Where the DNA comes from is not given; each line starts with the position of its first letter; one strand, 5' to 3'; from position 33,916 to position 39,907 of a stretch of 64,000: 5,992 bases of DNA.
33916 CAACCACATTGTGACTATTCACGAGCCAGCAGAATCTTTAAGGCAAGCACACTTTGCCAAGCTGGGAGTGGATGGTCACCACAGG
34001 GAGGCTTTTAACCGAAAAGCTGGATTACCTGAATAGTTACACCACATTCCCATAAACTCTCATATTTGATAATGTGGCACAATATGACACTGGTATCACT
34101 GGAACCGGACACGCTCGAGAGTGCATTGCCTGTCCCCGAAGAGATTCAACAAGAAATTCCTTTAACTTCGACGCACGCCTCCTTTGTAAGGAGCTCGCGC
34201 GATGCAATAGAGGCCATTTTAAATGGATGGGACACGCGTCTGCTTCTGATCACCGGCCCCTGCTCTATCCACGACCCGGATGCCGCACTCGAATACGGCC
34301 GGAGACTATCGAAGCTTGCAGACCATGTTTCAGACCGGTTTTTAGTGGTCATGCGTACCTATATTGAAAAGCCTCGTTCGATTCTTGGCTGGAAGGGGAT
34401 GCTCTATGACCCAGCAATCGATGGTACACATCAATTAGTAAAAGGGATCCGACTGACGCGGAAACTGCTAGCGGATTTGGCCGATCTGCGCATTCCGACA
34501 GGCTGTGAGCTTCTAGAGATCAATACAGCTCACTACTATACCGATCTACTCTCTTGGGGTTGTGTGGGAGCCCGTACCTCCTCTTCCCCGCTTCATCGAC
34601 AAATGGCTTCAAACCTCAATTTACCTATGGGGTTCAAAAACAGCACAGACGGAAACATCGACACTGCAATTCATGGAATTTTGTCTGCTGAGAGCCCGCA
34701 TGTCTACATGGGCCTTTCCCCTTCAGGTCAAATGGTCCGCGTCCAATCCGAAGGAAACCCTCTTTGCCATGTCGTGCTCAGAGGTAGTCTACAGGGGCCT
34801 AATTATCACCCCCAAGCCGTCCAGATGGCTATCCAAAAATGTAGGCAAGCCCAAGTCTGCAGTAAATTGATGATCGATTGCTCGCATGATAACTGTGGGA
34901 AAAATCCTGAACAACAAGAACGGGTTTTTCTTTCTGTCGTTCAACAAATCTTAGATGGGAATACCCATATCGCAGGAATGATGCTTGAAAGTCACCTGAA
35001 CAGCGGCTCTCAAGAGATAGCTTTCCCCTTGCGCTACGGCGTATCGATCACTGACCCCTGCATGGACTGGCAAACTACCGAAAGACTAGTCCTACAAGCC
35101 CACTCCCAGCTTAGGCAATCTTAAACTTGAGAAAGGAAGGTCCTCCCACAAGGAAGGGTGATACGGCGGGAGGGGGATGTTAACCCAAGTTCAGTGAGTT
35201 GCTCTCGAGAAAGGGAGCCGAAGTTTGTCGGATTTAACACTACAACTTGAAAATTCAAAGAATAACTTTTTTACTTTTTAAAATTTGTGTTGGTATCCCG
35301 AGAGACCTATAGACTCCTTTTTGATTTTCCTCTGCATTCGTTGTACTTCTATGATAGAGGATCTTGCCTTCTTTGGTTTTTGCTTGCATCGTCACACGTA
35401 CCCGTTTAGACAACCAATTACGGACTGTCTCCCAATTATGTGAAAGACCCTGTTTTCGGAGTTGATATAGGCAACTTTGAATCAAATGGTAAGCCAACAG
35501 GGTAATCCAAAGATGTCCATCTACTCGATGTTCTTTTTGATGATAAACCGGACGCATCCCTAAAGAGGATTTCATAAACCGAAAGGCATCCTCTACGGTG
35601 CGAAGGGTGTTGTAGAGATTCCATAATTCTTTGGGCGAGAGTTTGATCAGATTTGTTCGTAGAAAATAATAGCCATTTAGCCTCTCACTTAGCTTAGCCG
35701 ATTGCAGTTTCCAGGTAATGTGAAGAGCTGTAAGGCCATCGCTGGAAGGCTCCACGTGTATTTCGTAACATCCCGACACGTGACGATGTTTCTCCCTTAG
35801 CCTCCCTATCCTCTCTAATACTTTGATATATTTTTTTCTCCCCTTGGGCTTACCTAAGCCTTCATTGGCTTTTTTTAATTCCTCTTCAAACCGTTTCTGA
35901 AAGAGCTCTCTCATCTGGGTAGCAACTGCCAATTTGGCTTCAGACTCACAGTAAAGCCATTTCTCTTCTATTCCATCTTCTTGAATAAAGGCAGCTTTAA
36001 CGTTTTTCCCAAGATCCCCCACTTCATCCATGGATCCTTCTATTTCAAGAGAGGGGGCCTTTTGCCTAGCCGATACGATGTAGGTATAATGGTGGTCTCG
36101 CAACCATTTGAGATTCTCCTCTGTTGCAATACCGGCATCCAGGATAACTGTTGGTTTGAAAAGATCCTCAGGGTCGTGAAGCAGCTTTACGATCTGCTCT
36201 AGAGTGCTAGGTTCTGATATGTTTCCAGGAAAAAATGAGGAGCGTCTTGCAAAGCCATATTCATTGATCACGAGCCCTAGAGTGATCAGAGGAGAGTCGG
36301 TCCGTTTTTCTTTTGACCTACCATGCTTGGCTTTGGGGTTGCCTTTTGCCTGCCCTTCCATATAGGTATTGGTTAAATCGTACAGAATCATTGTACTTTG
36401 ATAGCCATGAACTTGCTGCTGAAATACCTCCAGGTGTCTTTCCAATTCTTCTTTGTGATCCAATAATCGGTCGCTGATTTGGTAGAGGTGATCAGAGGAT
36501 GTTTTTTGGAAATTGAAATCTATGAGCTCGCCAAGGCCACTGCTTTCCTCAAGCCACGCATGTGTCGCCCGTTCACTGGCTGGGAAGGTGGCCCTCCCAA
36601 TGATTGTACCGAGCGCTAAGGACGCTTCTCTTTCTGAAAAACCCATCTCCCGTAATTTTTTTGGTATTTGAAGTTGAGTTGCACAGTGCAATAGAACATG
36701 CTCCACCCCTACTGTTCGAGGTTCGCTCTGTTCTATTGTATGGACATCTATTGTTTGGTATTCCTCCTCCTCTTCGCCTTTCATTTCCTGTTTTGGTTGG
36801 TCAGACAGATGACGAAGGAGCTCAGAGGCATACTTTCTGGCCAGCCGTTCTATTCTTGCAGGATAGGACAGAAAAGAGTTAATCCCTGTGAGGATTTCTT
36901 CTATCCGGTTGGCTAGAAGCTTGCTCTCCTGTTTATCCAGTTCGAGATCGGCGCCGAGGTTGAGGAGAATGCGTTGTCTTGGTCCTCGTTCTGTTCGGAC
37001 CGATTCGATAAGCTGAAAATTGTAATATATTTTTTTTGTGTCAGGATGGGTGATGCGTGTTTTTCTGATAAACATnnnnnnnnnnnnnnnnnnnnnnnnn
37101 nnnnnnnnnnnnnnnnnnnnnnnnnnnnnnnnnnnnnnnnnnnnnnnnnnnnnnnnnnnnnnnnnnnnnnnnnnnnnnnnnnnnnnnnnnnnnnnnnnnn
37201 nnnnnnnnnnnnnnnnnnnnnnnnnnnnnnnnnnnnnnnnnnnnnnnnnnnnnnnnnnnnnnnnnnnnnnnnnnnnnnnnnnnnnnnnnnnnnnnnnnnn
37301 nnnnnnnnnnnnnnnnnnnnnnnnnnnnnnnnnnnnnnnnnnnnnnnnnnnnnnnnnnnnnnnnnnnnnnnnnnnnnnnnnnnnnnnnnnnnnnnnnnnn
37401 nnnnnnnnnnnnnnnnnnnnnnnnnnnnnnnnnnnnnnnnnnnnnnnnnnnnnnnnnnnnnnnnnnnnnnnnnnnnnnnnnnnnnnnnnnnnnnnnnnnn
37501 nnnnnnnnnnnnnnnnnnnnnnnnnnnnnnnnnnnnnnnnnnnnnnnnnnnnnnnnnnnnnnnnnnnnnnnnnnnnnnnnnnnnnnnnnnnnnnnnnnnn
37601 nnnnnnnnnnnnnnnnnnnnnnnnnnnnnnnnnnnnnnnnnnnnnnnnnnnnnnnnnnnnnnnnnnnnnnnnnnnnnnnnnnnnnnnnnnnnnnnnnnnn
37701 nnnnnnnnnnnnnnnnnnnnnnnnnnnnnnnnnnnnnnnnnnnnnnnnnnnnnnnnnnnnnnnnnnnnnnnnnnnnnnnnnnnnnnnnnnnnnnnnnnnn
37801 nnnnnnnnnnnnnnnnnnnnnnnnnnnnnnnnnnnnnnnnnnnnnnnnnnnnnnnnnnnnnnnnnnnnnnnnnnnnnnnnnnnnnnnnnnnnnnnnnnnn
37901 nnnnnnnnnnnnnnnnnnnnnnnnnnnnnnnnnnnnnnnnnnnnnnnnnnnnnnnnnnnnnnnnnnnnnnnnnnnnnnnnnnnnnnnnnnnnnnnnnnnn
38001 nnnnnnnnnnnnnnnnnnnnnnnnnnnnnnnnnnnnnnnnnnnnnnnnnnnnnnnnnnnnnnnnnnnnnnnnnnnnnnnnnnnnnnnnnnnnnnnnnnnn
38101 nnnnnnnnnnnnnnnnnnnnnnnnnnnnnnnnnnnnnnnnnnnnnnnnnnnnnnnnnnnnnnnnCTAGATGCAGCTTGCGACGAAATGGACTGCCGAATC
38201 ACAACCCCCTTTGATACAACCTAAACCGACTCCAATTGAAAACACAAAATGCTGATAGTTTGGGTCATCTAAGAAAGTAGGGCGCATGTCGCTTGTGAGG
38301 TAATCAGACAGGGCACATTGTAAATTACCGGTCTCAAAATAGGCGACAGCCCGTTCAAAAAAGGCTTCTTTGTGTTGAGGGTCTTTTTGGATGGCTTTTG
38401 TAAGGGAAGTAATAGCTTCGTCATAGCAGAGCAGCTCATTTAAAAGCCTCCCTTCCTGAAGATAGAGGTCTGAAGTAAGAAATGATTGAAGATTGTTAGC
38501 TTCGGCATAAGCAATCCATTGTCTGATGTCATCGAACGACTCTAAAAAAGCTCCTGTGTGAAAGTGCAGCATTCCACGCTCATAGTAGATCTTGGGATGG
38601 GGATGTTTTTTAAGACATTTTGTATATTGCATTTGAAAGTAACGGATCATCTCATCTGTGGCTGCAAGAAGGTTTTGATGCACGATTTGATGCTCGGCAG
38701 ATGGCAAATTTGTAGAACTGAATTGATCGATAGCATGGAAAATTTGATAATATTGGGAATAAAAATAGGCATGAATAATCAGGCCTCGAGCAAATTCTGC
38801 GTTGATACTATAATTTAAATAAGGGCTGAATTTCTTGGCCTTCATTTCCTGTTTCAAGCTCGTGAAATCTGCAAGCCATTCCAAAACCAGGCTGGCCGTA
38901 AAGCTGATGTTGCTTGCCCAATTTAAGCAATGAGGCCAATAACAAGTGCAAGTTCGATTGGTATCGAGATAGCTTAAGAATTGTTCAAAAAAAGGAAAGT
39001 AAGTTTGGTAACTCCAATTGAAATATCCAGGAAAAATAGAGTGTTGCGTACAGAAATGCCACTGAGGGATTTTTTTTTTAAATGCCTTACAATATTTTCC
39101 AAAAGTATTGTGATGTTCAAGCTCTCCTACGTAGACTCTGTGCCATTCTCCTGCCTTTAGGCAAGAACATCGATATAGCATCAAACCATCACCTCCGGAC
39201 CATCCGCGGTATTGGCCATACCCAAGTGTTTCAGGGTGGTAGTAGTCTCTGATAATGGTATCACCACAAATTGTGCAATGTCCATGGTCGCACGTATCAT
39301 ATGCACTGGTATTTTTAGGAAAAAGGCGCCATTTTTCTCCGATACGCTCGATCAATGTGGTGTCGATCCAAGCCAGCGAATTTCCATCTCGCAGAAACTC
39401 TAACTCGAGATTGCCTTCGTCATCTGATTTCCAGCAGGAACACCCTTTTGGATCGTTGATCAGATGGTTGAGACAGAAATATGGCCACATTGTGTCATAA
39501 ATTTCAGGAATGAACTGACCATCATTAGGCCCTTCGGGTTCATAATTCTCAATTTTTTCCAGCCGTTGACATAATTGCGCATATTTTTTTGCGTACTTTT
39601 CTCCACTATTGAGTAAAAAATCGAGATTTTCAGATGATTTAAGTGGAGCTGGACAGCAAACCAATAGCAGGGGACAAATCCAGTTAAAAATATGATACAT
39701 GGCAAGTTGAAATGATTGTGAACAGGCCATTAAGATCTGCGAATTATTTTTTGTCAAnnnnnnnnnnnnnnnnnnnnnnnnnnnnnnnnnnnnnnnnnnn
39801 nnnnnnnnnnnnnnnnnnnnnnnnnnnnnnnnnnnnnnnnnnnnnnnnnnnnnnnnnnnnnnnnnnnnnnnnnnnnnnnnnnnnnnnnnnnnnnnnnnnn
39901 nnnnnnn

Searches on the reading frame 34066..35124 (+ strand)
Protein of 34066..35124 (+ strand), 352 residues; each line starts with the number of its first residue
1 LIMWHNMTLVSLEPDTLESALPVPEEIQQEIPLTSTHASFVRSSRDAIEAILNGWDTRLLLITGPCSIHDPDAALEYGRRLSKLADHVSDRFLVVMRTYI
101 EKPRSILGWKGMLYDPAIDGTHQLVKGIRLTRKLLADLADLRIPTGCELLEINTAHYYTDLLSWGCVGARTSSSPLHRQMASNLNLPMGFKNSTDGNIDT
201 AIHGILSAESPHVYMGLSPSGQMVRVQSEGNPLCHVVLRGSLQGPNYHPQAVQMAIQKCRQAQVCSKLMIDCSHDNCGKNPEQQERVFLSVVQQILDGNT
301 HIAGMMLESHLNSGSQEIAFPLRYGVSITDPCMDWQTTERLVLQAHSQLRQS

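Call 60: search_protein_families(library=pfam, proteins=[window:34066-35124:+], max_evalue=0.0001)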
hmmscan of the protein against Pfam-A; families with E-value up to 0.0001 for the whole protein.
window:34066-35124:+ (352 aa): 1 family
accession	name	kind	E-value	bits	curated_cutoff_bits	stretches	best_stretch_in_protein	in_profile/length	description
PF00793.26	DAHP_synth_1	-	1.1e-64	218.4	25.5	1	50-341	9-268/270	DAHP synthetase I family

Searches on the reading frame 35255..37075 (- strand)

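Call 60: search_protein_families(library=pfam, proteins=[window:35255-37075:-], max_evalue=0.0001)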
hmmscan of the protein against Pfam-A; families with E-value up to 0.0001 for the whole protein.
window:35255-37075:- (606 aa): 1 family
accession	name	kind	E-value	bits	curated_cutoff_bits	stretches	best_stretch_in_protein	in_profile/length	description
PF01609.27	DDE_Tnp_1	-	1.3e-13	51.7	23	1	268-529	40-198/200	Transposase DDE domain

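Call 61: search_protein_families(library=padloc, proteins=[window:35255-37075:-], max_evalue=0.001)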
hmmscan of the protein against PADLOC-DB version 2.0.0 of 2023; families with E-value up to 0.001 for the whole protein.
window:35255-37075:- (606 aa): 0 families

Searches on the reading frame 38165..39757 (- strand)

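Call 60: search_protein_families(library=pfam, proteins=[window:38165-39757:-], max_evalue=0.0001)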
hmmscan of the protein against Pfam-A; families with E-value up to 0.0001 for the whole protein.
window:38165-39757:- (530 aa): 5 families
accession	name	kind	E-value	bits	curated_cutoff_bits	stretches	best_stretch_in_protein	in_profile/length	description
PF13432.12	TPR_16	-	6.2e-08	33.4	32.7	1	445-487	13-54/65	Tetratricopeptide repeat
PF13371.12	TPR_9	-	3e-06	27.6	35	0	387-418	28-59/73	Tetratricopeptide repeat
PF00515.34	TPR_1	-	4.5e-06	26.7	27.8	0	431-462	3-34/34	Tetratricopeptide repeat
PF13414.12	TPR_11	-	4.6e-06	26.7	26.8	1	445-477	10-42/42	TPR repeat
PF07719.23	TPR_2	-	7.7e-06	26.1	27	0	436-462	8-34/34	Tetratricopeptide repeat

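Call 61: search_protein_families(library=padloc, proteins=[window:38165-39757:-], max_evalue=0.001)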
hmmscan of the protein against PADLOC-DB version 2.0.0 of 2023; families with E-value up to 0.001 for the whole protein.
window:38165-39757:- (530 aa): 0 families
